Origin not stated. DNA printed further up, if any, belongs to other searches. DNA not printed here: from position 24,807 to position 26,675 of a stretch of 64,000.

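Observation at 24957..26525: Fusion of a PRXL2/AhpC-TSA-like thioredoxin-fold domain to a fibrillin (PAP) plastoglobule domain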

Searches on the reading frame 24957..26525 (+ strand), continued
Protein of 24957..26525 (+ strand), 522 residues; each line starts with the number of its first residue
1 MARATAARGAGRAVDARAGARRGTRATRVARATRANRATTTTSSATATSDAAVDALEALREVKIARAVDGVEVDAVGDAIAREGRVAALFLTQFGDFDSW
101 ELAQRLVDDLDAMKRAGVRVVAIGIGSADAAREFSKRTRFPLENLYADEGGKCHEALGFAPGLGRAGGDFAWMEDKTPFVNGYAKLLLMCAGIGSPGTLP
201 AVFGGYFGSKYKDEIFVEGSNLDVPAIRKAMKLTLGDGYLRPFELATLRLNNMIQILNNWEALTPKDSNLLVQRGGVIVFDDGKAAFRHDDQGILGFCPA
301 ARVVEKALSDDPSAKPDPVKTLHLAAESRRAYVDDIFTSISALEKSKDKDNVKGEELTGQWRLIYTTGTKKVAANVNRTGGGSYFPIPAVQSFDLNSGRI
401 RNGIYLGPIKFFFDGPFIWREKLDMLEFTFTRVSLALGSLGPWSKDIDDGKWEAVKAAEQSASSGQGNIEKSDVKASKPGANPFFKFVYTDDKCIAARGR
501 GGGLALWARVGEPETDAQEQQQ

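Call 22: fold_search(model_id=the predicted structure, library=pdb)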
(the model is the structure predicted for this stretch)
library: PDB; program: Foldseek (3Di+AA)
matches with E <= 10: 1323; with E <= 0.001: 7
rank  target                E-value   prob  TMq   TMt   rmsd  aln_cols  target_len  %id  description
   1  9jwr_B                2.8e-07  1.00  0.20  0.49   9.9       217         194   15  Crystal structure of Oryza sativa fibrillin 5 (released 2025-12-17)
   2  9jwr_A                3.2e-07  1.00  0.20  0.48   9.8       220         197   14  Crystal structure of Oryza sativa fibrillin 5 (released 2025-12-17)
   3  9jwr_C                3.3e-07  1.00  0.20  0.47  10.3       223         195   15  Crystal structure of Oryza sativa fibrillin 5 (released 2025-12-17)
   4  9usa                  7.4e-06  1.00  0.24  0.71   8.3       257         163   18  Whole structure of C44S/C47S double mutant form of human prostamide/prostaglandin F synthase (PGFS) (released 2026-04-01)
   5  9us9_B                4.2e-04  1.00  0.18  0.54   2.5       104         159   28  Whole structure of WT human prostamide/prostaglandin F synthase(PGFS) (released 2026-04-01)
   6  9us9_A                4.9e-04  1.00  0.18  0.60   2.5       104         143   28  Whole structure of WT human prostamide/prostaglandin F synthase(PGFS) (released 2026-04-01)
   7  8alo_B                5.2e-04  1.00  0.16  0.48   9.6       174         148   10  Heterodimer formation of sensory domains of Vibrio cholerae regulators ToxR and ToxS (released 2023-09-13)
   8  1lke                  1.6e-03  1.00  0.15  0.40  10.7       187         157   10  ENGINEERED LIPOCALIN DIGA16 IN COMPLEX WITH DIGOXIGENIN (released 2003-06-17)
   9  3drn_B                2.2e-03  1.00  0.17  0.56   2.2       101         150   20  The crystal structure of Bcp1 from Sulfolobus Sulfataricus (released 2009-04-14)
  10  2wfc_A                4.8e-03  1.00  0.18  0.55   3.5       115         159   16  Crystal structure of peroxiredoxin 5 from Arenicola Marina (released 2010-05-19)
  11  1st9_B                4.8e-03  1.00  0.16  0.58   2.7       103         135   17  Crystal Structure of a Soluble Domain of ResA in the Oxidised Form (released 2004-05-11)
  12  1jfu_B                4.8e-03  1.00  0.16  0.41   5.0       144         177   17  CRYSTAL STRUCTURE OF THE SOLUBLE DOMAIN OF TLPA FROM BRADYRHIZOBIUM JAPONICUM (released 2001-09-19)
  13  2a4v                  5.4e-03  1.00  0.18  0.55   2.2       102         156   14  Crystal Structure of a truncated mutant of yeast nuclear thiol peroxidase (released 2006-03-14)
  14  4txv_A                6.7e-03  1.00  0.15  0.39   3.3       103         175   16  Crystal structure of the mixed disulfide intermediate between thioredoxin-like TlpAs(C110S) and subunit II of cytochro (released 2014-10-01)
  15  3gkm                  7.0e-03  1.00  0.19  0.57   3.0       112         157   14  Insights into the Alkyl Peroxide Reduction Activity of Xanthomonas campestris Bacterioferritin Comigratory Protein from  (released 2009-06-16)
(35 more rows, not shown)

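Call 23: search_solved_structures(query=A1, max_evalue=10, show_alignments=4)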
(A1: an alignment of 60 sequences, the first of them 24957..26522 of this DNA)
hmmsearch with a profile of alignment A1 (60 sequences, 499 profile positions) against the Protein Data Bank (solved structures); distinct sequences matched with E-value up to 10: 3.
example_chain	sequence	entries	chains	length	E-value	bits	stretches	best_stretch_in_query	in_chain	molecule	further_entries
9usa_A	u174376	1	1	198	0.0016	20.6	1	47-150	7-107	Prostamide/prostaglandin F synthase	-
1hgv_A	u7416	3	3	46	0.032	16.3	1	85-123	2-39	PH75 INOVIRUS MAJOR COAT PROTEIN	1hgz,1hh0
9us9_A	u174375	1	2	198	0.033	16.2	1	48-150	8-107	Prostamide/prostaglandin F synthase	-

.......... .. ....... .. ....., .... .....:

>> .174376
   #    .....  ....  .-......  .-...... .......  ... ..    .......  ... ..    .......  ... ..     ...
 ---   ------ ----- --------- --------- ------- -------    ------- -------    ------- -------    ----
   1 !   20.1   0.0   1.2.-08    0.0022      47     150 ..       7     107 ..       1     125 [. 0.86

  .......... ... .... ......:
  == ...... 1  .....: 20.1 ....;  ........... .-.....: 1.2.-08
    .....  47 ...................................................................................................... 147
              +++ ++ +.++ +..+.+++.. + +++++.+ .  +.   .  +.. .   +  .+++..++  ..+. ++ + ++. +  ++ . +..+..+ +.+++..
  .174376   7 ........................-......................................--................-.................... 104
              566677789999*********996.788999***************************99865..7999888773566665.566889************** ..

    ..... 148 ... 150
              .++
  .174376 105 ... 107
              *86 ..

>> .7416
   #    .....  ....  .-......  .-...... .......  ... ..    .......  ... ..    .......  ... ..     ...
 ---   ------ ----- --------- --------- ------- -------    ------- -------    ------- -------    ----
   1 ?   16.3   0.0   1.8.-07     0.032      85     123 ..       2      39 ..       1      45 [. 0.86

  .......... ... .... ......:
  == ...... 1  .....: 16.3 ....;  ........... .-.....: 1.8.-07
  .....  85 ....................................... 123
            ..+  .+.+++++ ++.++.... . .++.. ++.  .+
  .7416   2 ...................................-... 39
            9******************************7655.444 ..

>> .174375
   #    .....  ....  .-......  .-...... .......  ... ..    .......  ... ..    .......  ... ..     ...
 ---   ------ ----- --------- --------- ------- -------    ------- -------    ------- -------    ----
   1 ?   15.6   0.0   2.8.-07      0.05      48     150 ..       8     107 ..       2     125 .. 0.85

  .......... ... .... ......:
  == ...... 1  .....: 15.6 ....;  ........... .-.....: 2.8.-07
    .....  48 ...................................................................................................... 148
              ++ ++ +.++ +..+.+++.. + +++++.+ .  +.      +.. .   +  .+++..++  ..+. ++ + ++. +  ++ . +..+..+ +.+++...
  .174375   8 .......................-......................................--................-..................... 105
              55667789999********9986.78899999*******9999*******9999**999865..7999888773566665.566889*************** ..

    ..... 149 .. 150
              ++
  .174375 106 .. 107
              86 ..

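Call 25: find_related_loci(query=A2, collection=genome_contigs, flank=10000)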
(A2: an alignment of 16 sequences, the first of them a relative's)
Query A2 (294 aa) in genome_contigs; peptide patterns used: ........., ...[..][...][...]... (x = any residue, [..] = any of these).
600 stretches matched a pattern (row limit reached: there are more); 577 encode a relative of the query (tblastn E <= 1e-3); the best 80 are kept; 80 distinct loci.
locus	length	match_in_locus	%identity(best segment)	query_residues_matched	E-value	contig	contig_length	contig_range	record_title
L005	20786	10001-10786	83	30-290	5e-148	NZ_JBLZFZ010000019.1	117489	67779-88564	Pantanalinema rosaneae CENA516 NODE_30_length_117548_cov_404.434128, whole genome shotgun sequence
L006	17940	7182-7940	81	35-287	1e-140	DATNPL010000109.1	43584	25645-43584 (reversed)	MAG TPA_asm: Coleofasciculaceae cyanobacterium isolate SMAG_U16480 k141_17800, whole genome shotgun sequence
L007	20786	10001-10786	79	26-287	5e-140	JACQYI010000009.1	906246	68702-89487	MAG: Oscillatoriophycideae cyanobacterium NC_groundwater_1537_Pr4_S-0.65um_50_18 SR1-18-Sp65_coassembly_scaffold_43862,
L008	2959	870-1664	77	30-294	1e-146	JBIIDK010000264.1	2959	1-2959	MAG: Planktothrix sp. isolate ME2000-08-17pf_3300042335_group1_bin17 Rohwer_bin1249_scaffold_58945_c1, whole genome shot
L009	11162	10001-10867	72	5-288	3e-139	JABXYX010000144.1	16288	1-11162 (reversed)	Brasilonema sp. CT11 contig211a, whole genome shotgun sequence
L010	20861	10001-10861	72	7-288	3e-139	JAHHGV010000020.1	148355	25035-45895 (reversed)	MAG: Brasilonema angustatum HA4187-MV1 scaffold_52_c2, whole genome shotgun sequence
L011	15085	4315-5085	78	35-291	3e-138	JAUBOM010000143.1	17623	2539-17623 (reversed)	Microcoleus sp. herbarium2 NODE_143_length_17623_cov_58.946607, whole genome shotgun sequence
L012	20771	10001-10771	77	35-291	7e-138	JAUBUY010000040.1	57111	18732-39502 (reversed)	Microcoleus sp. AT8-B5 NODE_137_length_57111_cov_29.770838, whole genome shotgun sequence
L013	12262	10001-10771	78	38-294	4e-138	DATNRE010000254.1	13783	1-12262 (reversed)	MAG TPA_asm: Candidatus Obscuribacterales bacterium isolate SMAG_U16525 k141_510904, whole genome shotgun sequence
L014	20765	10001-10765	78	34-288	8e-138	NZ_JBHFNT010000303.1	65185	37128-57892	Floridaenema evergladense BLCC-F167 bin1.fa-303, whole genome shotgun sequence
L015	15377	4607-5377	77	35-291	9e-138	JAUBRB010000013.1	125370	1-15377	Microcoleus sp. POL10_C6 NODE_45_length_125370_cov_45.891758, whole genome shotgun sequence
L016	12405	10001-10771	77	35-291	2e-137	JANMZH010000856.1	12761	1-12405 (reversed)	MAG: Microcoleus sp. OTE_8_concoct_300 OTE_8_k141_3045508, whole genome shotgun sequence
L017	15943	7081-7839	81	35-288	4e-137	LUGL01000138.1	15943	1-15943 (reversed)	Elainella saxicola E1 E1_assembly_c245, whole genome shotgun sequence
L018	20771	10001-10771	77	38-294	9e-137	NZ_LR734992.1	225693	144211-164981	Planktothrix paucivesiculata PCC 9631 isolate BBR_PRJEB10994, whole genome shotgun sequence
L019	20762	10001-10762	78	35-288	1e-136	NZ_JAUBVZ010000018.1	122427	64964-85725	Microcoleus sp. A006_D1 NODE_49_length_122427_cov_24.209138, whole genome shotgun sequence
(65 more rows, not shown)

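Call 38: search_protein_representatives(protein=window:25107-26522:+)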
Query: 472 residues. Proteins with E-value up to 0.001 (for the whole library): 844; up to 1e-10: 384; up to 1e-30: 68. The best 150 are listed.
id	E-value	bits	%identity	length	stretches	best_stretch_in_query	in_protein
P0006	3.8e-261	883.3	83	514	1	5-469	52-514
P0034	3.7e-148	510.8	57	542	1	34-467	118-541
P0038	9.0e-134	463.3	55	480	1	27-464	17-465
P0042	4.5e-117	408.3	62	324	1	130-459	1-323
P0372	2.7e-99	349.7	46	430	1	48-461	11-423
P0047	1.7e-92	327.2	71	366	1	240-459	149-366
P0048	4.6e-90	319.2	57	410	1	5-272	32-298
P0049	3.9e-89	316.2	50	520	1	34-464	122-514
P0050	4.3e-81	289.6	65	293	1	4-222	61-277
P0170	5.9e-80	285.9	60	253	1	219-469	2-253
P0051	1.4e-74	268.2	60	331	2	149-332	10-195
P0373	1.7e-66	241.5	98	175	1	1-121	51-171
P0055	4.2e-65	236.9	52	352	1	6-258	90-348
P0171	6.9e-64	232.9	87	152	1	337-459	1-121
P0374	1.8e-60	221.7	46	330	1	9-263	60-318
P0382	5.4e-47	177.2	44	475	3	45-195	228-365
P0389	3.1e-39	151.6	43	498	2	6-159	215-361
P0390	8.6e-39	150.2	40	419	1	8-254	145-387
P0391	1.9e-37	145.7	41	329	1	36-259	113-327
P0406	5.4e-34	134.3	45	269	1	183-374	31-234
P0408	6.7e-33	130.7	42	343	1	25-255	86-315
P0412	1.4e-32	129.7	44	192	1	207-408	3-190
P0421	9.8e-31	123.6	44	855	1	62-261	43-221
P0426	6.1e-30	121.0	36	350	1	16-256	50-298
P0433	2.8e-27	112.2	37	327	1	3-250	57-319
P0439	9.8e-26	107.1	36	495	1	20-253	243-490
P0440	1.0e-25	107.0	37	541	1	13-256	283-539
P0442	3.1e-25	105.5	45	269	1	263-459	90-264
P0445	5.3e-25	104.7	39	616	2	31-160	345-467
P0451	2.3e-24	102.6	44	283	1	255-459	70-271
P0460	6.8e-23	97.7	37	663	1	39-250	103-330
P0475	4.8e-21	91.6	42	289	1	267-465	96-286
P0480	1.9e-20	89.7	37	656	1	16-254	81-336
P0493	1.6e-19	86.6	39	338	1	253-465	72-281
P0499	6.9e-19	84.5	39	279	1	267-466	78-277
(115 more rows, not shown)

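Call 39: list_cluster_members(proteins=[P0372, P0038, P0034, P0406, P0412, P0029, P0032, P0041, P0027, P0043])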
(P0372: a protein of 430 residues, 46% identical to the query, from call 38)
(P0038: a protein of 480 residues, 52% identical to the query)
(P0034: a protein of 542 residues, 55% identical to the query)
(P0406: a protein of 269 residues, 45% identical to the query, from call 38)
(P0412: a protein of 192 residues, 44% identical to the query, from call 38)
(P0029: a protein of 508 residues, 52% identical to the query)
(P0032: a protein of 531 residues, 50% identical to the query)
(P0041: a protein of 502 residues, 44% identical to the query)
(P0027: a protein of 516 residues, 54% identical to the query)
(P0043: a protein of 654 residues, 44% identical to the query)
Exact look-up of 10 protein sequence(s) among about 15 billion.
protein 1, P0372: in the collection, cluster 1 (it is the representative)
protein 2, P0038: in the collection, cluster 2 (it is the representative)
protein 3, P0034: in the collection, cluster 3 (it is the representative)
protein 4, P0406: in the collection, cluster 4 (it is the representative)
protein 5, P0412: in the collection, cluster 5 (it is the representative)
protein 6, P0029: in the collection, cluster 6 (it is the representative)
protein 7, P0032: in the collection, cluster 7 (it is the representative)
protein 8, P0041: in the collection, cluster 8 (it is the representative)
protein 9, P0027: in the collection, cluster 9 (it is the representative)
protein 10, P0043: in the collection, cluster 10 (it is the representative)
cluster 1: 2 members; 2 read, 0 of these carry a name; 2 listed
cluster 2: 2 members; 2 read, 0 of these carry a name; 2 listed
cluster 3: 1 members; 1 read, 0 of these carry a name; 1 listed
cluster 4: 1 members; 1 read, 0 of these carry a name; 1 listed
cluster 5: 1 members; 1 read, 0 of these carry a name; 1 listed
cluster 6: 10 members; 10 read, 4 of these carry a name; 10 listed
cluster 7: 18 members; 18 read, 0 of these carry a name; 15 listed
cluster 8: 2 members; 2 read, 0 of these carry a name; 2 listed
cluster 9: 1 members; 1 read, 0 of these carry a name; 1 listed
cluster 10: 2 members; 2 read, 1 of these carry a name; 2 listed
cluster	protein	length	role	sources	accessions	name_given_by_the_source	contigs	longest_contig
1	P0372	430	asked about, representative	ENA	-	-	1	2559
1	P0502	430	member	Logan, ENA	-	-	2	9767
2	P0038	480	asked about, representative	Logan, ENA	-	-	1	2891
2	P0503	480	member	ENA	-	-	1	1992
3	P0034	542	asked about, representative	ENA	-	-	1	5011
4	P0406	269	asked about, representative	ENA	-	-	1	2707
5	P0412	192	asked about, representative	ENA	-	-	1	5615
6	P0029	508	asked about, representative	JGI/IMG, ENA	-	hypothetical protein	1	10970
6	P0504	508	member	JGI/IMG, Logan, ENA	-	hypothetical protein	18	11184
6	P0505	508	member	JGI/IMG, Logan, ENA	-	hypothetical protein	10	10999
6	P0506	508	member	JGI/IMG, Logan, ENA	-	hypothetical protein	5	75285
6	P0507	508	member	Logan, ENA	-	-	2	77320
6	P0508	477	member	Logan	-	-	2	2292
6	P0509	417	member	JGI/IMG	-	-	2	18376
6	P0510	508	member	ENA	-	-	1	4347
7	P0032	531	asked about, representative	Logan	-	-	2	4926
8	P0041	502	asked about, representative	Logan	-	-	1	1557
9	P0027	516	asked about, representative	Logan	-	-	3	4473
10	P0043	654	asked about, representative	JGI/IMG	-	-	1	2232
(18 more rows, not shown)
